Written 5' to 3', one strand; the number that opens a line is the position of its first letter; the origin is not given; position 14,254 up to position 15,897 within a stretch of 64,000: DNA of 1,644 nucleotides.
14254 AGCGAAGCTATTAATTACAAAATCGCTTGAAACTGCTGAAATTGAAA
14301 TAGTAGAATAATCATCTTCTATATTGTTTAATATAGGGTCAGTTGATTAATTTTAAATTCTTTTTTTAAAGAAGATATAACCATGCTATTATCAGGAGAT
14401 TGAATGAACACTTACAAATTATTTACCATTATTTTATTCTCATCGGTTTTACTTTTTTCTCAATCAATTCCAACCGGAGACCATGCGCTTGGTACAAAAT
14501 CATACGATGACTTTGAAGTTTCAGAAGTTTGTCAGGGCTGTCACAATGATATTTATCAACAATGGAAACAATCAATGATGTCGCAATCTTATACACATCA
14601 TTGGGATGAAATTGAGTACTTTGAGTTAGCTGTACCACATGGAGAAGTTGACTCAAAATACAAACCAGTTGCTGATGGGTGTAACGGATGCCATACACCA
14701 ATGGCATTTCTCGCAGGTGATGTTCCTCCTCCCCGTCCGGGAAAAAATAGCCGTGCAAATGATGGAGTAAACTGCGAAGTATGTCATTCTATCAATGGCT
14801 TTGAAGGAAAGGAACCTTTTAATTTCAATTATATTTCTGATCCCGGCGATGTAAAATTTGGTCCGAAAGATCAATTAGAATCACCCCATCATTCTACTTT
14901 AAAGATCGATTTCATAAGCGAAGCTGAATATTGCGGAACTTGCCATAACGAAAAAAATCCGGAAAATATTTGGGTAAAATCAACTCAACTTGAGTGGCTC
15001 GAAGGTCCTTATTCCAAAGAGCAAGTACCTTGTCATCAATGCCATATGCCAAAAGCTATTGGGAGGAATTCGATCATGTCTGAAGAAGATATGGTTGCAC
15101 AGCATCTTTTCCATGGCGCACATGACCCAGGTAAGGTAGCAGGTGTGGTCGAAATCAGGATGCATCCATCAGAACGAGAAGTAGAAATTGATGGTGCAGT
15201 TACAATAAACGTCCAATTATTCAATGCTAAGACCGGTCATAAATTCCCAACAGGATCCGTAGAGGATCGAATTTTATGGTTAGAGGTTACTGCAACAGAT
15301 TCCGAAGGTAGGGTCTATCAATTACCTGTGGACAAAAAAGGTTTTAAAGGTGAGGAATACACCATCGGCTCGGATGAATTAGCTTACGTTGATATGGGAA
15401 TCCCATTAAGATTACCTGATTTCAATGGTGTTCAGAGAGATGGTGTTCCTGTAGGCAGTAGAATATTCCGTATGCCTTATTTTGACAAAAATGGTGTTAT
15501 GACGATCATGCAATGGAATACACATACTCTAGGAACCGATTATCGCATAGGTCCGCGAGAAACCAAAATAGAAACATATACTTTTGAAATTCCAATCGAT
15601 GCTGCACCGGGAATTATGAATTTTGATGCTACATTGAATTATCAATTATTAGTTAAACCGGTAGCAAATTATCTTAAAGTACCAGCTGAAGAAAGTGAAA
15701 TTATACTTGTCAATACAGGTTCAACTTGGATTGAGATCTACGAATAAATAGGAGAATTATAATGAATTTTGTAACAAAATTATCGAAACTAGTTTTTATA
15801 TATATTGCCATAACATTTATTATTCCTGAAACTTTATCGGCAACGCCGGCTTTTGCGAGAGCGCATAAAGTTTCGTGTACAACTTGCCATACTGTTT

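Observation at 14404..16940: Two-gene porin-cytochrome module: pentaheme cytochrome c followed by a monoheme-cytochrome/beta-barrel fusion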

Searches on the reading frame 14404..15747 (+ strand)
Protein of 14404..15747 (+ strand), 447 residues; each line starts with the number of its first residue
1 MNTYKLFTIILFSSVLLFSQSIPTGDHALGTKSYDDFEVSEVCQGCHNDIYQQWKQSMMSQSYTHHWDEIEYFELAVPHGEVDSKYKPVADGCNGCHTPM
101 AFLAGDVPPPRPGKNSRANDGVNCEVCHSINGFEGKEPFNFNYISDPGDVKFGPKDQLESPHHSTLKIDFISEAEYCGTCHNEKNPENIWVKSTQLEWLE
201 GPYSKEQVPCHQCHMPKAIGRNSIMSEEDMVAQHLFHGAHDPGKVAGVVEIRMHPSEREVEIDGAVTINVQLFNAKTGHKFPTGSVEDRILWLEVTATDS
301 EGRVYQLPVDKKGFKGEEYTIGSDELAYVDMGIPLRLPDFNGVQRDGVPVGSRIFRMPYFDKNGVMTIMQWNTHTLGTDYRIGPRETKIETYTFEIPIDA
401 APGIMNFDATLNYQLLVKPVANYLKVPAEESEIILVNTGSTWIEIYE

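Call 3: search_protein_families(library=pfam, proteins=[window:14404-15747:+], max_evalue=0.1)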
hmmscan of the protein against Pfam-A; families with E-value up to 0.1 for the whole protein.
window:14404-15747:+ (447 aa): 8 families
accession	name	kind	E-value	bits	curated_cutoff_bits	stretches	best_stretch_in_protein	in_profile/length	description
PF13435.11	Cytochrome_C554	-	5.5e-09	37.3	20.8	1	42-129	1-84/84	Cytochrome c554 and c-prime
PF14522.11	Cytochrome_C7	-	5e-08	33.1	24.8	2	118-214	10-66/67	Cytochrome c7 and related cytochrome c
PF22113.1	Mtrc-MtrF_II-IV_dom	-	3.5e-06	27.1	30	1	34-217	23-166/176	Outer membrane cytochrome MtrC/MtrF-like, domains II/IV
PF09699.15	Paired_CXXCH_1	-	1.8e-05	24.8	20.6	0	87-99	2-15/41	Doubled CXXCH motif (Paired_CXXCH_1)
PF14537.11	Cytochrom_c3_2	-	2.1e-05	25.3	25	1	86-129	22-65/79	Cytochrome c3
PF03264.19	Cytochrom_NNT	-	0.013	15.6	24.1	1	168-221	30-79/174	NapC/NirT cytochrome c family, N-terminal region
PF13438.11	DUF4113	-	0.049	14.1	24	1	53-70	31-48/51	Domain of unknown function (DUF4113)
PF18490.6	tRNA_bind_4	-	0.05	13.9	25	1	364-400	74-110/162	tRNA-binding domain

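Call 4: search_protein_families(library=ncbifam, proteins=[window:14404-15747:+], max_evalue=0.1)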
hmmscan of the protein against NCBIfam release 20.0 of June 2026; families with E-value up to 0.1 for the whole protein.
window:14404-15747:+ (447 aa): 6 families
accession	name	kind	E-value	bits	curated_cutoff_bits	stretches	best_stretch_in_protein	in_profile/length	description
NF040886.1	cyt_C_like_Sec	equivalog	7.1e-18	64.4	250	2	122-304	155-334/423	multiheme c-type cytochrome (seleno)protein ExtKL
TIGR03507.1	decahem_SO1788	subfamily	1e-06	27.5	209.3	1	165-289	234-349/672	OmcA/MtrC family decaheme c-type cytochrome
TIGR03153.1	cytochr_NrfH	equivalog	0.00016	21.8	134.2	1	171-232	25-77/138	cytochrome c nitrite reductase small subunit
TIGR03508.1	decahem_SO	subfamily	0.0035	16.9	192.2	0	119-226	32-113/258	DmsE family decaheme c-type cytochrome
TIGR04257.1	nanowire_3heme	domain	0.0065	16.6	40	0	166-185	43-62/75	c(7)-type cytochrome triheme domain-containing protein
TIGR01905.1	paired_CXXCH_1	subfamily_domain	0.043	13.7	25.2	0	87-99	2-15/41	doubled CXXCH domain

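Call 11: find_homologous_proteins(query=window:14404-15744:+, max_evalue=0.001)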
Query window:14404-15744:+ (447 aa): 2588 proteins with E <= 0.001 among 5698 candidates; the best 120 are listed.
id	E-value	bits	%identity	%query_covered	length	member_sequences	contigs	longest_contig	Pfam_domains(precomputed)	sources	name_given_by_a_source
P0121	2.6e-289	978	90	100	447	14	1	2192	PF09699.16,PF14537.12,PF13435.12,PF14522.12,PF22113.2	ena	-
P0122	1.5e-260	883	81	100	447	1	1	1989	PF14537.12,PF13435.12,PF14522.12,PF22113.2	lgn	-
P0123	3.3e-259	879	81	100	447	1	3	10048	PF09699.16,PF14537.12,PF13435.12,PF14522.12,PF22113.2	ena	-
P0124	8.0e-258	874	80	100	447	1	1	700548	PF09699.16,PF14537.12,PF13435.12,PF14522.12,PF22113.2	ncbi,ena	-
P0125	3.8e-257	872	80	100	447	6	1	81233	PF09699.16,PF14537.12,PF13435.12,PF14522.12,PF22113.2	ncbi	ncbi:multiheme c-type cytochrome [Candidatus Neomarinimicrobiota bacterium]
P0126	1.9e-255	866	79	100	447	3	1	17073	PF14537.12,PF13435.12,PF03264.20,PF14522.12,PF22113.2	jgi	-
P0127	2.5e-255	866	79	100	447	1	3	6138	PF09699.16,PF14537.12,PF13435.12,PF14522.12,PF22113.2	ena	-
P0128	7.0e-253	858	79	100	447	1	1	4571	PF14537.12,PF13435.12,PF03264.20,PF14522.12,PF22113.2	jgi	jgi:nitrate/TMAO reductase-like tetraheme cytochrome c subunit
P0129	2.0e-240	817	74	99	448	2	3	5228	PF14537.12,PF13435.12,PF14522.12,PF22113.2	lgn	-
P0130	4.2e-240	816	77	96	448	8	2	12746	PF09699.16,PF14537.12,PF13435.12,PF14522.12,PF22113.2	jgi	jgi:hypothetical protein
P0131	3.5e-238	809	76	98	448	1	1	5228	PF09699.16,PF14537.12,PF13435.12,PF03264.20,PF14522.12,PF22113.2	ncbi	-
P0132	1.0e-235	801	75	98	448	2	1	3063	PF09699.16,PF14537.12,PF13435.12,PF14522.12,PF22113.2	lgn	-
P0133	1.5e-234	797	74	100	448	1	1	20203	PF14537.12,PF13435.12,PF14522.12,PF22113.2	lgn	-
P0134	6.6e-234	795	73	99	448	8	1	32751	PF14537.12,PF13435.12,PF14522.12,PF22113.2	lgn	-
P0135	4.2e-233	793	72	98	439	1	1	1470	PF14537.12,PF13435.12,PF14522.12,PF22113.2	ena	-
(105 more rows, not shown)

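Call 38: search_solved_structures(query=window:14404-15744:+, max_evalue=10, show_alignments=2)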
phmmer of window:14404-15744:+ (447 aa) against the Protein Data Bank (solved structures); distinct sequences matched with E-value up to 10: 5.
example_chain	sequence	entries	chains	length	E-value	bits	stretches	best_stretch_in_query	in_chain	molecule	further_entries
5ze8_A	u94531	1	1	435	8.1e-11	44.7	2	40-137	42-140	cytochrome c552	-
9wt9_A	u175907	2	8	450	0.00041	22.6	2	121-302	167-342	Cytochrome c,Multiheme cytochrome c selenoprotein mutant (MccSep U325A) | Cytochrome c,Multiheme cytochrome c selenoprotein (MccSep)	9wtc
9wt8_A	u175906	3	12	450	0.00091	21.5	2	121-299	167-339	Cytochrome c,Multiheme cytochrome c selenoprotein (MccSep)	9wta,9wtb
6qyc_A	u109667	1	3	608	5.8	8.9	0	176-221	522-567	Decaheme c-type cytochrome, OmcA/MtrC family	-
6r2q_C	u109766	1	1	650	8.4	8.4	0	176-221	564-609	Decaheme c-type cytochrome, OmcA/MtrC family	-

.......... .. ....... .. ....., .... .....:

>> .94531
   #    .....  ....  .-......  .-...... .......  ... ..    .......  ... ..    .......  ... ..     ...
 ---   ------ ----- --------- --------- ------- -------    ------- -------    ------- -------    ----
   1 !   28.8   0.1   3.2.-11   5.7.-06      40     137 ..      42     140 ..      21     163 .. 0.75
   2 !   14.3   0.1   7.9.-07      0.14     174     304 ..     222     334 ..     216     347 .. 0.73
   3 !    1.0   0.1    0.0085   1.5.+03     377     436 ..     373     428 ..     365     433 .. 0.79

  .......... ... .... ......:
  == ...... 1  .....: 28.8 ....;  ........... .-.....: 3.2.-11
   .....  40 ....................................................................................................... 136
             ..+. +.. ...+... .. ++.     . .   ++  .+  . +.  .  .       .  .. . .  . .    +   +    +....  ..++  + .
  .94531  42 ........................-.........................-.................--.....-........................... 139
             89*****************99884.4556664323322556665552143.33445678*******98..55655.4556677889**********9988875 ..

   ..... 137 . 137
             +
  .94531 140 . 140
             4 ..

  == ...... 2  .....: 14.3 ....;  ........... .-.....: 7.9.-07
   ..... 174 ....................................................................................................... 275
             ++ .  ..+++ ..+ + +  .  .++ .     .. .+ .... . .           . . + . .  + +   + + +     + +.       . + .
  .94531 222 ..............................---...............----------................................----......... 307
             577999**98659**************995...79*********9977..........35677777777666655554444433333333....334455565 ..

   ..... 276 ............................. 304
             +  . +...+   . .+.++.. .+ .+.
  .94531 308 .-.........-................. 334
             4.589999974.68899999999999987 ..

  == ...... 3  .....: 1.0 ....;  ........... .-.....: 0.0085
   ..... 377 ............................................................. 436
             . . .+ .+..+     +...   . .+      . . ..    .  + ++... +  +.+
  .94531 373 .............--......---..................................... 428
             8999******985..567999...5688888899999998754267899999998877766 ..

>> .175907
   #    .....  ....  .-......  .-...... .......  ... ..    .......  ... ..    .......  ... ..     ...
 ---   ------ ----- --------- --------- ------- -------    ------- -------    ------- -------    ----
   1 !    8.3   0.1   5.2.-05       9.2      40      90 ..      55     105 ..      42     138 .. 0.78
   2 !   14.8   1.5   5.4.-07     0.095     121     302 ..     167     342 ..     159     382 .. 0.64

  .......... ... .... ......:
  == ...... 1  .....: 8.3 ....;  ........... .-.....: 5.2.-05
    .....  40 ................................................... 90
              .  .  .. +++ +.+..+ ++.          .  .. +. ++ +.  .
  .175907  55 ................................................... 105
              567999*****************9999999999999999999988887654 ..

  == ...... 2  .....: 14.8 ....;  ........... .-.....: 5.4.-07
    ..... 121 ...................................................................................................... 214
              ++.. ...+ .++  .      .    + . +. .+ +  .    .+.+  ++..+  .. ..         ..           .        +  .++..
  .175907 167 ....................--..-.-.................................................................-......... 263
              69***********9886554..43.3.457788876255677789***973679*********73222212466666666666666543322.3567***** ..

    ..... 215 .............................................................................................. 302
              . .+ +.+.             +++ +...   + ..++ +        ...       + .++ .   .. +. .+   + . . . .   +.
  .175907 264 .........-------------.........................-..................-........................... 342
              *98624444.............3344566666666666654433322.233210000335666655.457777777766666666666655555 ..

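Call 64: predict_structure(alignment_id=A2)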
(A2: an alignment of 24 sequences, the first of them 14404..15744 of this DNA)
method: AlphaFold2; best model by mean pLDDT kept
length: 447 residues; sequences in the alignment: 24
mean_pLDDT: 47.4   pTM: 0.46
mean pLDDT of the five models: 47.4, 47.2, 46.9, 46.4, 45.4
residues with pLDDT >= 90: 20; 70-90: 67; 50-70: 57; < 50: 303
segments of 3 or more residues with pLDDT < 50: 18-197, 200-242, 275-288, 313-335, 337-344, 356-387
pLDDT, mean of each block of 10 residues (from residue 1): 75 58 34 36 33 31 35 44 41 32 26 26 30 30 30 34 35 41 38 42 44 29 24 30 56 84 83 50 41 84 83 39 42 44 49 47 32 29 44 83 91 62 55 79 90
secondary structure, 60 per line:
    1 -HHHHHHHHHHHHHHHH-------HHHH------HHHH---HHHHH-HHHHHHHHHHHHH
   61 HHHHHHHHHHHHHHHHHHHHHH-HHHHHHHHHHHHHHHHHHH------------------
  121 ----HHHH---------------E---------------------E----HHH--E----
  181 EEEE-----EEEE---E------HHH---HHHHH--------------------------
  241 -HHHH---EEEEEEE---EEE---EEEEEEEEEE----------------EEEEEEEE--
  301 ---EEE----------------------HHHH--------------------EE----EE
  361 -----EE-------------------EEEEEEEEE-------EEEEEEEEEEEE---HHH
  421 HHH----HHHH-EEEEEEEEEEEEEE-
elements in order: H2-17 H25-28 H35-38 H42-46 H48-82 H84-102 H125-128 E181-184 E190-193 H210-214 H242-245 E249-255 E259-261 E265-274 E291-298 E304-306 H329-332 E387-395 E403-414 H418-423 H428-431 E433-446

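Call 66: search_solved_structures(query=A2, max_evalue=1, show_alignments=1)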
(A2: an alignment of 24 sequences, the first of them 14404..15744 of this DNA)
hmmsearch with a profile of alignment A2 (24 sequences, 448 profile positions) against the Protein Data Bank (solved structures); distinct sequences matched with E-value up to 1: 9.
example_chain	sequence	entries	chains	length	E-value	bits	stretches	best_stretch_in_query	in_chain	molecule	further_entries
5ze8_A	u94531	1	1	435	4e-11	45.8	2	40-137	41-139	cytochrome c552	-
1qdb_A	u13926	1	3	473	0.27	13.4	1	172-230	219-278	CYTOCHROME C NITRITE REDUCTASE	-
8e5g_A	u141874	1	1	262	0.49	12.5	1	85-200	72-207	c-type cytochrome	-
6i5b_A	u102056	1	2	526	0.53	12.4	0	174-224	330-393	Uncharacterized protein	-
2rf7_A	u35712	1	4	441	0.62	12.2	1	198-234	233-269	Cytochrome c-552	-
1gu6_A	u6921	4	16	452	0.75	11.9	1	198-233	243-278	CYTOCHROME C552 | Cytochrome c-552 | Cytochrome c nitrite reductase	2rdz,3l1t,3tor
4wjy_A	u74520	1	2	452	0.77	11.9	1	198-233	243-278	Cytochrome c-552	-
9vgn_A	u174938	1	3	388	0.78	11.8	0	381-434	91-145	Cytochrome P450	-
9vgm_A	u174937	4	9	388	0.99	11.5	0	382-434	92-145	Cytochrome P450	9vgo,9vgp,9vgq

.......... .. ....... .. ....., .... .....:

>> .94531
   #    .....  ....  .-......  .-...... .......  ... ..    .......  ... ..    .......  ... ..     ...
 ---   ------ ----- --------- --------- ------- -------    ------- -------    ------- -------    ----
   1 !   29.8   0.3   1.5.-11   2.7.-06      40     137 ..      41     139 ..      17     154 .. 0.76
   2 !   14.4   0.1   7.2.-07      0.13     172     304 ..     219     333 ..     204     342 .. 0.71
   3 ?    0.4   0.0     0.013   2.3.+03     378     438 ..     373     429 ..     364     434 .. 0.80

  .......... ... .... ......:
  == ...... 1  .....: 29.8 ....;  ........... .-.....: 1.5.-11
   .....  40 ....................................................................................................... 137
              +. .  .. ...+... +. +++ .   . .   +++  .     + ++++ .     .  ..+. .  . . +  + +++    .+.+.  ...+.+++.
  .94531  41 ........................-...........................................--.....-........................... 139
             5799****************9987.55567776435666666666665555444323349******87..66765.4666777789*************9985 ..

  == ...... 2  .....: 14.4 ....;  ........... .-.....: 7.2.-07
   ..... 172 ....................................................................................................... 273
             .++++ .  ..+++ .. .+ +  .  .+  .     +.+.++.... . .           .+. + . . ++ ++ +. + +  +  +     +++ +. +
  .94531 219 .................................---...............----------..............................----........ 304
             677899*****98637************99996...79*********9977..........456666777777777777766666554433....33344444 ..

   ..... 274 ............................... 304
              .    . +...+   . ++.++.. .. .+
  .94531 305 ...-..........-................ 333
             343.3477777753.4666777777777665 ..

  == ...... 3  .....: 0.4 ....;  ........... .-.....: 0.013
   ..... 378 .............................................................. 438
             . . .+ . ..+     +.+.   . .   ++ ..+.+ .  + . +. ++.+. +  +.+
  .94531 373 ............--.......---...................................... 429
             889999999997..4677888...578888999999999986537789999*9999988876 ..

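Call 68: fold_search(model_id=the predicted structure, library=pdb)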
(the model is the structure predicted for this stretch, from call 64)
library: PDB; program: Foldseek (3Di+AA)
matches with E <= 10: 1671; with E <= 0.001: 7
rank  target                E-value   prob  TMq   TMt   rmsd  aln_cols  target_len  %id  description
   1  9gmj                  2.0e-04  1.00  0.17  0.14   8.8       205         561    9  The crystal structure of ManDH5 Selenomethionine derivative at 1.6 Angstroms resolution - a beta-D-Mannanase of GH5 fami (released 2025-09-10)
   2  9gpe_A                2.0e-04  1.00  0.18  0.15   8.9       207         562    9  ManDH5 E303Q in complex with mannotetraose after co-crystalliztion with mannotetraose at 1.6 angstroms resolution a be (released 2025-09-17)
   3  9gpg_A                3.1e-04  1.00  0.18  0.14   8.6       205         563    9  Complex of ManDH5 native enzyme with Mannobiose after co crystallization with Mannopentaose at 1.7 angstroms resolutio (released 2025-09-17)
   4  9i3z_A                4.1e-04  1.00  0.17  0.31  10.3       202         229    6  Structure of anti-EV71 human monoclonal antibody 16-2-12D Fab (released 2026-02-04)
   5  9gpa                  4.7e-04  1.00  0.18  0.15   9.1       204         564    9  ManDH5- a beta-D-Mannanase of GH5 family from Dictyoglomus thermophilium (released 2025-09-17)
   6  9gpc                  5.9e-04  1.00  0.18  0.14   8.7       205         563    9  The crystal structure of ManDH5 E303Q mutant at 1.4 Angstroms Resolution - a beta-D-Mannanase of GH5 family from Dictyog (released 2025-09-17)
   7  7usy_J                9.0e-04  0.99  0.18  0.21  11.7       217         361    8  Structure of C. elegans TMC-1 complex with ARRD-6 (released 2022-10-19)
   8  6r4n_E                1.0e-03  1.00  0.17  0.43   7.6       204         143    9  Crystal structure of S. cerevisia Niemann-Pick type C protein NPC2 with ergosterol bound (released 2019-09-25)
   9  6r4m_B                1.2e-03  0.99  0.17  0.42  10.0       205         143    9  Crystal structure of S. cerevisia Niemann-Pick type C protein NPC2 (released 2019-09-25)
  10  8xez_A                1.5e-03  1.00  0.19  0.10  10.6       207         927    9  Cryo-EM structure of integrin ITGAV/ITGB3 complex, conformation 5 (released 2024-12-18)
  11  6q0h_H                1.5e-03  1.00  0.19  0.34   7.7       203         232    7  Inferred intermediate I-7 (I-7-0) of the human antibody lineage 652 in complex with influenza hemagglutinin head domai (released 2019-12-18)
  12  5g50_B                1.9e-03  1.00  0.19  0.35   6.6       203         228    9  Vibrio cholerae scaffolding protein RbmA in complex with magnesium. (released 2017-11-29)
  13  5cl2_B                1.9e-03  1.00  0.19  0.32   8.9       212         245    8  Crystal structure of Spo0M, sporulation control protein, from Bacillus subtilis. (released 2015-12-16)
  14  6snd_H                2.0e-03  1.00  0.19  0.36   7.4       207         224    6  crystal structure of LN01 Fab in complex with an HIV-1 gp41 peptide (released 2019-11-06)
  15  6snc_H                2.0e-03  1.00  0.19  0.35   7.6       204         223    6  crystal structure of LN01 Fab in complex with an HIV-1 gp41 peptide (released 2019-11-06)
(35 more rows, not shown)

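Call 83: find_related_loci(query=A3, collection=metagenome_contigs, flank=6000)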
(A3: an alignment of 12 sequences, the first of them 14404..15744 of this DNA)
Query A3 (447 aa) in metagenome_contigs; peptide patterns used: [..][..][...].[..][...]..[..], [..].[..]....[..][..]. (x = any residue, [..] = any of these).
600 stretches matched a pattern (row limit reached: there are more); 534 encode a relative of the query (tblastn E <= 1e-3); the best 80 are kept; 80 distinct loci.
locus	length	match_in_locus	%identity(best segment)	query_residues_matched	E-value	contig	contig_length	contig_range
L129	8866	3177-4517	95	1-447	0e+0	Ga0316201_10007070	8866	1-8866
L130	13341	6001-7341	90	1-447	0e+0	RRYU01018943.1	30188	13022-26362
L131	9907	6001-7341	88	1-447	0e+0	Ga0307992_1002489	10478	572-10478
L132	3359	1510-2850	73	4-447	0e+0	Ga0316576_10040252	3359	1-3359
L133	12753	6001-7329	69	6-447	0e+0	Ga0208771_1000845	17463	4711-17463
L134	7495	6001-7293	70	17-447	0e+0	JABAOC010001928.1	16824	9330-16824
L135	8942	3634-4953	68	6-447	0e+0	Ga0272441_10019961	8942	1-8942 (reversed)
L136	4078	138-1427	70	18-447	0e+0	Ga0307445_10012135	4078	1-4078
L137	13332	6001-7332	67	4-447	0e+0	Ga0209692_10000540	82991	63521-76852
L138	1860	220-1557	67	7-447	0e+0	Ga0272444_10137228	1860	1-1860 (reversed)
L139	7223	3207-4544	65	4-447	0e+0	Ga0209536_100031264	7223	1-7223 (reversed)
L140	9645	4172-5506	66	5-447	0e+0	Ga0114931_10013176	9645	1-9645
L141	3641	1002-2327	65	6-447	0e+0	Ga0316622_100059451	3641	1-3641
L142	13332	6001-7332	66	5-447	0e+0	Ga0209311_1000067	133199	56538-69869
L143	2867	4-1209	72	46-447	0e+0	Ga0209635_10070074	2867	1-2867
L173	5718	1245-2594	62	1-445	0e+0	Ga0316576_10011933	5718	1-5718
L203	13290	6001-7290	61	20-447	0e+0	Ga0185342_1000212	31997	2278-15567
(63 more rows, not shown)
